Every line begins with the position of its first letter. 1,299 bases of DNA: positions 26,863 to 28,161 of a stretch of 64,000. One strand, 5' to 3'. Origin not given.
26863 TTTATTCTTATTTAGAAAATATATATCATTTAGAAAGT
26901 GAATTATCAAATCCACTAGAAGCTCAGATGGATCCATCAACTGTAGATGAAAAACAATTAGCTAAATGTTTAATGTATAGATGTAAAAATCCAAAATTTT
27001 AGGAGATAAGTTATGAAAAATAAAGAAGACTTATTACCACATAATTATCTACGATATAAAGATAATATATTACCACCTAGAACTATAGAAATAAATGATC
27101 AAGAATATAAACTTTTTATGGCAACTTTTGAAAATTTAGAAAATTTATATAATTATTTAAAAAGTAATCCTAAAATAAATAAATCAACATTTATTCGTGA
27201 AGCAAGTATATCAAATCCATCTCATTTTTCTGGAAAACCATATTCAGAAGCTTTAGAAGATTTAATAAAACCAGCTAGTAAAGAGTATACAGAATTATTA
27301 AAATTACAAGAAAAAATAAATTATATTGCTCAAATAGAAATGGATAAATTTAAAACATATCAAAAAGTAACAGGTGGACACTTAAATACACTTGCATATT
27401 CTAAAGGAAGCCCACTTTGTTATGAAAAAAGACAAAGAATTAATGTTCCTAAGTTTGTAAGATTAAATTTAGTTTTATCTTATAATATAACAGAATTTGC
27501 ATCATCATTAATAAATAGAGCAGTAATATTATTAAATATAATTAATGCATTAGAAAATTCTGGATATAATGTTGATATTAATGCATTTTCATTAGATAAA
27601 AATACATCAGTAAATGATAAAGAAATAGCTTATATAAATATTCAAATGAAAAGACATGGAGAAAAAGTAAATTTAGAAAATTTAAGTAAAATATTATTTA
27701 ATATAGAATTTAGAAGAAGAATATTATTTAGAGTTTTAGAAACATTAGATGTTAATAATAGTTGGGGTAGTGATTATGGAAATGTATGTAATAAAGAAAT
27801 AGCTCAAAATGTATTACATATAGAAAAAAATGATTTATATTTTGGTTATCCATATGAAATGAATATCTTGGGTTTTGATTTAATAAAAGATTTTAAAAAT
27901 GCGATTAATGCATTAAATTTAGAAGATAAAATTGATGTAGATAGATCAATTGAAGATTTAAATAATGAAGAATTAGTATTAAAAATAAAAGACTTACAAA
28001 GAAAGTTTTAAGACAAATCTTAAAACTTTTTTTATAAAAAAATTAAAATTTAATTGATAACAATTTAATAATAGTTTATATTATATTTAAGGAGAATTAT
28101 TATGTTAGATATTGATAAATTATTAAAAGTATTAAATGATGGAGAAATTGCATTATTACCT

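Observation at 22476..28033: Self-contained four-gene operon: two unknown proteins, a coiled-coil CobS/MoxR-type AAA+ ATPase and a MIDAS-less vWA-like protein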

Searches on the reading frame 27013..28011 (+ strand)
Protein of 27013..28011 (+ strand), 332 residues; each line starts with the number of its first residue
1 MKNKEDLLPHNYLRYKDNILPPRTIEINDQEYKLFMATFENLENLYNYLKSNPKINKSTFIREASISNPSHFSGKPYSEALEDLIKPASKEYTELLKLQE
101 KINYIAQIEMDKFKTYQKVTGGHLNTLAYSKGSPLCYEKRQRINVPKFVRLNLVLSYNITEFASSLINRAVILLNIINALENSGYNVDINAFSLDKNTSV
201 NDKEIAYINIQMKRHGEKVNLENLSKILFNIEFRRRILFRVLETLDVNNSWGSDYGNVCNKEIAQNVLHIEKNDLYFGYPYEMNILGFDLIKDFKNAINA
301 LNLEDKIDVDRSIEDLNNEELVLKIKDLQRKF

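Call 3: search_protein_families(library=pfam, proteins=[window:27013-28011:+], max_evalue=1)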
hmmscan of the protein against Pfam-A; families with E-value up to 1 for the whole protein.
window:27013-28011:+ (332 aa): 1 family
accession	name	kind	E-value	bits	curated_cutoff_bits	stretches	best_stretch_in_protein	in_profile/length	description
PF23822.1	DUF7192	-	4.9e-21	75.7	27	1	29-278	6-258/281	Domain of unknown function (DUF7192)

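Call 4: search_protein_families(library=padloc, proteins=[window:27013-28011:+], max_evalue=1)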
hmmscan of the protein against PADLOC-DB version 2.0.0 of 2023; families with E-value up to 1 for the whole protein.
window:27013-28011:+ (332 aa): 1 family
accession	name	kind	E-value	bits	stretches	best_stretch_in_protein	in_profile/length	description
PDLC03454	REase_II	-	0.0034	14.8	1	175-235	140-201/220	Type II restriction enzyme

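Call 5: search_protein_families(library=ncbifam, proteins=[window:27013-28011:+], max_evalue=1)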
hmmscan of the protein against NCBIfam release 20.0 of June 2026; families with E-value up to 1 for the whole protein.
window:27013-28011:+ (332 aa): 0 families

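Call 7: search_protein_families(library=phrogs, proteins=[window:27013-28011:+], max_evalue=0.1)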
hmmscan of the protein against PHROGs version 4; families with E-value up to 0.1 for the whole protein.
window:27013-28011:+ (332 aa): 2 families
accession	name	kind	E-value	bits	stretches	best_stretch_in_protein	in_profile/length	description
phrog_1909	-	unknown function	8.3e-20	72.2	1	29-276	9-262/287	-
phrog_35469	-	unknown function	0.0016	18.7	1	149-241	137-229/297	-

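Call 9: search_solved_structures(query=window:27013-28011:+, max_evalue=10)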
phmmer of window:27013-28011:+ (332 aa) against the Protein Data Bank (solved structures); distinct sequences matched with E-value up to 10: 3.
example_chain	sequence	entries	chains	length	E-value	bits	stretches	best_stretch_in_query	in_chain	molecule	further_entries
2xmo_A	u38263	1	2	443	0.055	16.2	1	145-281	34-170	LMO2642 PROTEIN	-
2z67_A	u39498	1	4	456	0.21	14.3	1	58-105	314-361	O-phosphoseryl-tRNA(Sec) selenium transferase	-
2yqf_A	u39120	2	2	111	0.3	13.8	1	187-232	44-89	Ankyrin-1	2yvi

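Call 20: find_homologous_proteins(query=window:27013-28011:+)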
Query window:27013-28011:+ (332 aa): 87 proteins with E <= 0.001 among 7181 candidates.
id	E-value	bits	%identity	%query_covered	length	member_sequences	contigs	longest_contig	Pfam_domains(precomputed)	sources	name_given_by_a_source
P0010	2.4e-208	709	99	100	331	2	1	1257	PF23822.2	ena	-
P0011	2.5e-155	535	84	86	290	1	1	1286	PF23822.2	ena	-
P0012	1.6e-90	322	47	98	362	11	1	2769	PF23822.2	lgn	-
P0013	8.3e-89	316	49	95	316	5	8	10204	PF23822.2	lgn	-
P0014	3.0e-88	314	48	95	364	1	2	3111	PF23822.2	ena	-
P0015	7.5e-88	313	48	95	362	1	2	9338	PF23822.2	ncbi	-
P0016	8.2e-88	313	48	95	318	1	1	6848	PF23822.2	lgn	-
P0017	1.3e-87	312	47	95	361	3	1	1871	PF23822.2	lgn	-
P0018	1.3e-87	312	49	92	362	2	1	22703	PF23822.2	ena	-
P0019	1.3e-87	312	48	95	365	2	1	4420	PF23822.2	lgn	-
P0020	1.7e-87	312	47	95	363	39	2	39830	PF23822.2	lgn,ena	-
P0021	2.9e-87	311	47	95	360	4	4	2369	PF23822.2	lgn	-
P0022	8.8e-87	310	47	96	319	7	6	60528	PF23822.2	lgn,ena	-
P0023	6.6e-86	307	49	91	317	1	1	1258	PF23822.2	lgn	-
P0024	8.9e-86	306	47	95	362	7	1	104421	PF23822.2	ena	-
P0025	9.4e-86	306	47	95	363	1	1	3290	PF23822.2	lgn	-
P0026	9.9e-86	306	48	91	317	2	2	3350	PF23822.2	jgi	-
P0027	1.5e-85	306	46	95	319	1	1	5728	PF23822.2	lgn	-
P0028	2.3e-85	305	47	96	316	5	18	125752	PF23822.2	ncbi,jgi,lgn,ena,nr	ncbi:MAG: hypothetical protein E7170_05075 [Firmicutes bacterium]|nr:hypothetical protein [Bacillota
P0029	6.4e-85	303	47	95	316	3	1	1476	PF23822.2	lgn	-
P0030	7.8e-85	303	47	95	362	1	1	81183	PF23822.2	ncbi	ncbi:MAG: hypothetical protein ACI4XM_01685 [Candidatus Coprovivens sp.]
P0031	1.0e-84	303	45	96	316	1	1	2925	PF23822.2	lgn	-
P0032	2.0e-84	302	46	96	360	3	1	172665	PF23822.2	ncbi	-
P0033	3.2e-84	301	47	92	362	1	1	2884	PF23822.2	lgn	-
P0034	1.2e-83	299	48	91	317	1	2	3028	PF23822.2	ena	-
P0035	1.2e-83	299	47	94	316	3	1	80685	PF23822.2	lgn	-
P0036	2.6e-83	298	46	94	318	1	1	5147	PF23822.2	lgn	-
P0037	2.6e-83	298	47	92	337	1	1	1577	PF23822.2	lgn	-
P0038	3.2e-83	298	45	95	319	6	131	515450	PF23822.2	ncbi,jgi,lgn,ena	-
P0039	3.6e-83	298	47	91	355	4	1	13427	PF23822.2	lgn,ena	-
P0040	5.8e-83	297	45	96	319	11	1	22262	PF23822.2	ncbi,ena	-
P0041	6.3e-83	297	46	93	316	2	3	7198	PF23822.2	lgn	-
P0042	8.0e-83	297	45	94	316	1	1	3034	PF23822.2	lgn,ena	-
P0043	8.6e-83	296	45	96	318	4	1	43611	PF23822.2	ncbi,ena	-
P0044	3.0e-82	295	44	95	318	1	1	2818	PF23822.2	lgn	-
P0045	3.8e-82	294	47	91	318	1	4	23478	PF23822.2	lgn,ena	-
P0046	1.1e-81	293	45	97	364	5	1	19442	PF23822.2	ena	-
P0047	1.4e-81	292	46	91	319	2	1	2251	PF23822.2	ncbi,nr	ncbi:MAG: hypothetical protein K2H20_00160, partial [Bacilli bacterium]|nr:hypothetical protein [Bac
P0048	1.8e-81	292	44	98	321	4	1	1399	PF23822.2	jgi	-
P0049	1.8e-81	292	44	95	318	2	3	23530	PF23822.2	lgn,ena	-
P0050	1.8e-81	292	45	95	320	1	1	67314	PF23822.2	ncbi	-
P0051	4.2e-81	291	45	99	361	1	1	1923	PF23822.2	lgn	-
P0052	1.2e-80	289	45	94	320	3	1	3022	PF23822.2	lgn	-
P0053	1.9e-80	289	44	95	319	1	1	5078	PF23822.2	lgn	-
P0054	2.7e-80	288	45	93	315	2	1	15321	PF23822.2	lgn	-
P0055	4.9e-80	287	46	92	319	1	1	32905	PF23822.2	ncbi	-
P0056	6.3e-80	287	45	94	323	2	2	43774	PF23822.2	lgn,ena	-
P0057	6.7e-80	287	46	92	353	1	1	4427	PF23822.2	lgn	-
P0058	8.1e-80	287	44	95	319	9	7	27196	PF23822.2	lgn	-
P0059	8.3e-80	287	43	96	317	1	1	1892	PF23822.2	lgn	-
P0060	2.7e-79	285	46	96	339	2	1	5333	PF23822.2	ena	-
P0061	1.7e-77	279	46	95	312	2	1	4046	PF23822.2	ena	-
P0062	2.0e-77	279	46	92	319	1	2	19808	PF23822.2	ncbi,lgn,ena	-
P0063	2.4e-77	279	47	92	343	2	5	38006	PF23822.2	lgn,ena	-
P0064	5.9e-77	277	44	96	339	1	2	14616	PF23822.2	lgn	-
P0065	1.1e-76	276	42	94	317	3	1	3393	PF23822.2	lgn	-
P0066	2.6e-76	275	46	91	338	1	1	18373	PF23822.2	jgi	-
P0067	3.0e-76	275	46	92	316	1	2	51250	PF23822.2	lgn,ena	-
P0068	8.2e-74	267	46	94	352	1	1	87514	PF23822.2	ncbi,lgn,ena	-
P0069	1.9e-73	266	44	91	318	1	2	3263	PF23822.2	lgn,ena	-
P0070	6.3e-73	264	42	91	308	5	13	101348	PF23822.2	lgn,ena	-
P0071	9.4e-73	264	43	91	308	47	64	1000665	PF23822.2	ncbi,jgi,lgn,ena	-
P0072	1.4e-72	263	43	93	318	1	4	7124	PF23822.2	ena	-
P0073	5.5e-72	261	45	91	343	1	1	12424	PF23822.2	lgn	-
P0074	1.6e-70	256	41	95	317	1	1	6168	PF23822.2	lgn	-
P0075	2.3e-70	256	42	95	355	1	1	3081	PF23822.2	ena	-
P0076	7.8e-70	254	42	93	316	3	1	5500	PF23822.2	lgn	-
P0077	3.7e-69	252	41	92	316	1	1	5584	PF23822.2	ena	-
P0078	4.3e-69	251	40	92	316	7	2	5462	PF23822.2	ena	-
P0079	2.2e-67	246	40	96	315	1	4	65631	PF23822.2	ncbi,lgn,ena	-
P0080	3.8e-67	245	41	91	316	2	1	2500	PF23822.2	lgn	-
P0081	6.8e-67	244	42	93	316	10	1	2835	PF23822.2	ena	-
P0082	7.3e-67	244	40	90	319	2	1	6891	PF23822.2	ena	-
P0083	7.7e-66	241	41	92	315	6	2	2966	PF23822.2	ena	-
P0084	2.6e-65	239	40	95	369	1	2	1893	PF23822.2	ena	-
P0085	8.1e-65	237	40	93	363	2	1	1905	PF23822.2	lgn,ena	-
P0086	1.2e-64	237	40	91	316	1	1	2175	PF23822.2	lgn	-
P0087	3.5e-64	235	38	95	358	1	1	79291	PF23822.2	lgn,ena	-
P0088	2.5e-63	233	40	90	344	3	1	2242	PF23822.2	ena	-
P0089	2.7e-62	229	40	91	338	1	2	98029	PF23822.2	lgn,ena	-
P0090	1.3e-61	227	39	96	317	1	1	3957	PF23822.2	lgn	-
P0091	1.9e-61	226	36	97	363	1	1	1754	PF23822.2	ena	-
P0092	1.4e-60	223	39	93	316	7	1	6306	PF23822.2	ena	-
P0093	4.1e-59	219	39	91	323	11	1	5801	PF23822.2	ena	-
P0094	5.2e-46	176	37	92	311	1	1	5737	PF23822.2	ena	-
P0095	2.0e-23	101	32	87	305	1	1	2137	PF23822.2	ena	-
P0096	5.1e-23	100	32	86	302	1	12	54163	PF23822.2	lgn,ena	-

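Call 28: search_dna_similar(query=window:27013-28011:+, collection=phages, mode=protein, max_evalue=0.001, max_rows=25)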
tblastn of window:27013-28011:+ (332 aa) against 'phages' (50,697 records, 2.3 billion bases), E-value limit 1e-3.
Records with a match: 259; places in all: 259; records where one place covers at least 80% of the query: 0.
Best place of each record, by identity: <60% 259.
By first word of the organism name: Staphylococcus 235; Mycobacterium 22; Bacteriophage 1; Clostridium 1.
By host as written in the record: Staphylococcus aureus 85; - 29; Staphylococcus sp. 17; Staphylococcus carnosus TM300 17; Mycobacterium smegmatis mc2 155 16; Staphylococcus xylosus M1997-2/10 8; Staphylococcus aureus ATCC 25923 6; Staphylococcus 6; and 47 more.
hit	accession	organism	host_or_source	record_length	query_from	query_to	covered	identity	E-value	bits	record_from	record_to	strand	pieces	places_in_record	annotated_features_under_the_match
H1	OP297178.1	Staphylococcus phage vB_ScaM-V1SC04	Staphylococcus capitis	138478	39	277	72%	29.0%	8e-8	60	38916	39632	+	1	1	hypothetical protein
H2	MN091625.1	Staphylococcus phage PALS_1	Staphylococcus aureus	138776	39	277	72%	29.0%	8e-8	60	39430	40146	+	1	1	hypothetical protein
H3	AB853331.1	Staphylococcus phage S25-4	isolated from the sewage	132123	39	277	72%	27.4%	2e-7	58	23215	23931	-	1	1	hypothetical protein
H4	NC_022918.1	Staphylococcus phage S25-4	isolated from the sewage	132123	39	277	72%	27.4%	2e-7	58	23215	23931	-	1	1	hypothetical protein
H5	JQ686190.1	Staphylococcus phage G15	Staphylococcus aureus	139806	39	277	72%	27.4%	8e-7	57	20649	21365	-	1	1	hypothetical protein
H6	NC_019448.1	Staphylococcus phage G15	Staphylococcus aureus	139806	39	277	72%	27.4%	8e-7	57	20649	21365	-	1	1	hypothetical protein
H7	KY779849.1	Staphylococcus phage qdsa002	Staphylococcus aureus ATCC 43300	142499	39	277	72%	27.4%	8e-7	57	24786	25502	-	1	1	hypothetical protein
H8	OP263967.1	Staphylococcus phage Biyabeda-mokiny_1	Staphylococcus aureus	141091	39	277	72%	27.4%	1e-4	50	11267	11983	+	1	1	hypothetical protein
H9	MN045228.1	Staphylococcus phage Maine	Staphylococcus aureus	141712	39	277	72%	27.4%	1e-4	50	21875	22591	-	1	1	hypothetical protein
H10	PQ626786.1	Staphylococcus phage Zeno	Staphylococcus aureus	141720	39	277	72%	27.4%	1e-4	50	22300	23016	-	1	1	hypothetical protein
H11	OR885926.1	Staphylococcus phage 184DA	Staphylococcus sp.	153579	39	285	74%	26.3%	1e-4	50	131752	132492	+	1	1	hypothetical protein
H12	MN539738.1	Staphylococcus phage vB_SauM-D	Staphylococcus aureus ATCC 6538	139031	39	277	72%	27.1%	2e-5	52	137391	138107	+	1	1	record has no annotation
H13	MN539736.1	Staphylococcus phage vB_SauM-A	Staphylococcus aureus ATCC 6538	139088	39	277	72%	27.1%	2e-5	52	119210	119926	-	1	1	record has no annotation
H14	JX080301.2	Staphylococcus phage A3R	Staphylococcus aureus strain R19930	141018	39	277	72%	27.1%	2e-5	52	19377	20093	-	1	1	hypothetical protein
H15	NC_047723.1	Staphylococcus phage A3R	Staphylococcus aureus strain R19930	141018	39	277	72%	27.1%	2e-5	52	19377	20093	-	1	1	hypothetical protein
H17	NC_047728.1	Staphylococcus phage A5W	Staphylococcus aureus NCTC9789 (=PS80)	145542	39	277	72%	27.1%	2e-5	52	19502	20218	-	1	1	ORF028: gpORF028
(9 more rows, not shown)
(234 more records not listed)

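Call 29: get_annotated_region(hit=H17, flank=6000)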
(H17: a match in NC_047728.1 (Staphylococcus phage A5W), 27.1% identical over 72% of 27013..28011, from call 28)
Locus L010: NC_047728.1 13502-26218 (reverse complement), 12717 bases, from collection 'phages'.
description: Staphylococcus phage A5W, complete genome.
organism: Staphylococcus phage A5W (NCBI taxid 516541)
taxonomy: Viruses; Duplodnaviria; Heunggongvirae; Uroviricota; Caudoviricetes; Herelleviridae; Twortvirinae; Kayvirus; Kayvirus G1
host: Staphylococcus aureus NCTC9789 (=PS80); source: -; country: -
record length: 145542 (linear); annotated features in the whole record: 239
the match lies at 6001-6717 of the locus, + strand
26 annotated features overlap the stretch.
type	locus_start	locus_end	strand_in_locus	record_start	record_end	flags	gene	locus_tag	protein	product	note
CDS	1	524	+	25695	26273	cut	mbpB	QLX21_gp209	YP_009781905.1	MbpB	hypothetical membrane protein; similar to Staphylococcus phage G1 gpORF068 (INSD Accession Number AY954969) and to ...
CDS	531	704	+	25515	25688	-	ORF039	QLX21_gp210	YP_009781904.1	gpORF039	-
CDS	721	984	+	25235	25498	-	ORF038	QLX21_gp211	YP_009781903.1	gpORF038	virion component; similar to Staphylococcus phage G1 gpORF172 (INSD Accession Number AY954969)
CDS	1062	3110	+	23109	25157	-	ORF036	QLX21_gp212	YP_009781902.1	gpORF036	similar to Staphylococcus phage G1 gpORF007 (INSD Accession Number AY954969) and to Staphylococcus phage K gpORF18 ...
CDS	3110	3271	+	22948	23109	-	ORF035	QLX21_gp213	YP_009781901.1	gpORF035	similar to Staphylococcus phage G1 gpORF259 (INSD Accession Number AY954969)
CDS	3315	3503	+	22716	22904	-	ORF034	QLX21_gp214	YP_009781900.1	gpORF034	similar to Staphylococcus phage G1 gpORF228 (INSD Accession Number AY954969)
CDS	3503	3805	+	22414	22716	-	hmzG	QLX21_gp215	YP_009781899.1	HmzG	homolog of MazG; putative DNA binding protein; similar to Staphylococcus phage G1 gpORF149 (INSD Accession Number ...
CDS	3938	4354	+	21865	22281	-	ORF031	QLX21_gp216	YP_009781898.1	gpORF031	similar to Staphylococcus phage G1 gpORF106 (INSD Accession Number AY954969) and to Staphylococcus phage K gpORF16 ...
CDS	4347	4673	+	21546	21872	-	ORF030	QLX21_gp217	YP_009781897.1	gpORF030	similar to Staphylococcus phage G1 gpORF134 (INSD Accession Number AY954969)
CDS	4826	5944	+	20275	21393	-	ORF029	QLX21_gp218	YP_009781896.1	gpORF029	putative ATPase of AAA family; similar to Staphylococcus phage G1 gpORF024 (INSD Accession Number AY954969) and to ...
CDS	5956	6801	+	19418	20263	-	ORF028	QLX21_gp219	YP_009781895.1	gpORF028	similar to Staphylococcus phage G1 gpORF038 (INSD Accession Number AY954969) and to Staphylococcus phage K gpORF14 ...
CDS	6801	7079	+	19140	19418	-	mbpR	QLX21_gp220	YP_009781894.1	MbpR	hypothetical membrane protein; similar to Staphylococcus phage G1 gpORF163 (INSD Accession Number AY954969)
CDS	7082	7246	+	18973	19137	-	mbpP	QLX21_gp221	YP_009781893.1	MbpP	hypothetical membrane protein; similar to Staphylococcal phage G1 gpORF256 (INSD Accession Number AY954969)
CDS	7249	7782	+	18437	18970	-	ORF025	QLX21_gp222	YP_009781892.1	gpORF025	similar to Staphylococcus phage G1 gpORF077 (INSD Accession Number AY954969) and to Staphylococcus phage K gpORF13 ...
CDS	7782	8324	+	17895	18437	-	ORF024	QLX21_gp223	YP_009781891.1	gpORF024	similar to Staphylococcus phage G1 gpORF072 (INSD Accession Number AY954969) and to Staphylococcus phage K gpORF12 ...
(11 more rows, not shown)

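Call 37: predict_structure(alignment_id=A2)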
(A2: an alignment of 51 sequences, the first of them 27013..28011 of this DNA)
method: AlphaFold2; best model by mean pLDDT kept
length: 332 residues; sequences in the alignment: 51
mean_pLDDT: 89.1   pTM: 0.83
mean pLDDT of the five models: 89.1, 88.0, 87.8, 86.8, 86.5
residues with pLDDT >= 90: 209; 70-90: 104; 50-70: 16; < 50: 3
segments of 3 or more residues with pLDDT < 50: 104-106
pLDDT, mean of each block of 10 residues (from residue 1): 81 98 95 97 97 96 89 90 92 77 52 79 91 91 79 90 91 92 89 91 94 81 90 94 94 88 95 94 94 97 93 86 84 77
secondary structure, 60 per line:
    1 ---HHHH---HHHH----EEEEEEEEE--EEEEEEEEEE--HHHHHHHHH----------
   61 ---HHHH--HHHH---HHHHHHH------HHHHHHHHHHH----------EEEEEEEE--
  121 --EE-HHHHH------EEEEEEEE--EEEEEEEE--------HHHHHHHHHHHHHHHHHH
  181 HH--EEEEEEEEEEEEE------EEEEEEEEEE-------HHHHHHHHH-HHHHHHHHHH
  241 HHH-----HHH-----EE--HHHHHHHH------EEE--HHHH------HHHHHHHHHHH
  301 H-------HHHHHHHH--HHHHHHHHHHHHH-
elements in order: H4-7 H11-14 E19-27 E30-39 H42-50 H64-67 H70-73 H77-83 H90-100 E111-118 H126-130 E137-144 E147-154 H163-182 E185-197 E204-213 H221-229 H231-243 H261-268 E275-277 H280-283 H290-301 H309-316 H319-331

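Call 40: fold_search(model_id=the predicted structure, library=pdb)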
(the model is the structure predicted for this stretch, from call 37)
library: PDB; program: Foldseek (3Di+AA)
matches with E <= 10: 631; with E <= 0.001: 1
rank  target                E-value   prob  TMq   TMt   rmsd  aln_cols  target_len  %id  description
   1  9qh6_G                4.4e-04  0.99  0.19  0.22  11.6       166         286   17  NorQ in complex with NorD VWA domain from Paracoccus denitrificans (released 2026-03-25)
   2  6erg_D                1.1e-02  0.44  0.20  0.15  11.6       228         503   15  Complex of XLF and heterodimer Ku bound to DNA (released 2018-10-17)
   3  8ag4_A                1.3e-02  0.30  0.18  0.14  12.2       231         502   12  Vaccinia C16 protein bound to Ku70/Ku80 (released 2022-11-09)
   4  6erg_A                1.6e-02  0.38  0.20  0.15  11.6       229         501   15  Complex of XLF and heterodimer Ku bound to DNA (released 2018-10-17)
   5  6erh_C                2.5e-02  0.28  0.19  0.15  11.7       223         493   16  Complex of XLF and heterodimer Ku bound to DNA (released 2018-10-17)
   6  6erf_C                2.9e-02  0.21  0.18  0.14  12.2       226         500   15  Complex of APLF factor and Ku heterodimer bound to DNA (released 2018-10-17)
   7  6erh_A                3.3e-02  0.21  0.18  0.14  11.8       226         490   13  Complex of XLF and heterodimer Ku bound to DNA (released 2018-10-17)
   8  9qh8_G                3.7e-02  0.75  0.19  0.23  11.5       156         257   13  reduced NorQ-NorD VWA domain complex from Paracoccus denitrificans (released 2026-03-25)
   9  6erf_E                3.7e-02  0.21  0.18  0.13  12.3       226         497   15  Complex of APLF factor and Ku heterodimer bound to DNA (released 2018-10-17)
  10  6erf_A                4.6e-02  0.18  0.18  0.13  12.4       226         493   15  Complex of APLF factor and Ku heterodimer bound to DNA (released 2018-10-17)
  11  6erf_G                4.9e-02  0.18  0.17  0.13  12.2       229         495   14  Complex of APLF factor and Ku heterodimer bound to DNA (released 2018-10-17)
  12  1jey_A                6.1e-02  0.21  0.19  0.15  11.7       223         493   13  Crystal Structure of the Ku heterodimer bound to DNA (released 2001-08-10)
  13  7zvt_A                6.5e-02  0.23  0.20  0.16  12.2       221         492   14  CryoEM structure of Ku heterodimer bound to DNA (released 2023-05-24)
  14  5vng_B                6.5e-02  0.18  0.13  0.07  13.3       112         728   17  Crystal structure of Sec23a/Sec24a/Sec22 complexed with a C-terminal II sorting motif (released 2017-07-05)
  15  8jtl_A                8.6e-02  0.18  0.19  0.26  10.5       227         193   13  Structure of OY phytoplasma SAP05 binding with AtRpn10 (released 2023-07-12)
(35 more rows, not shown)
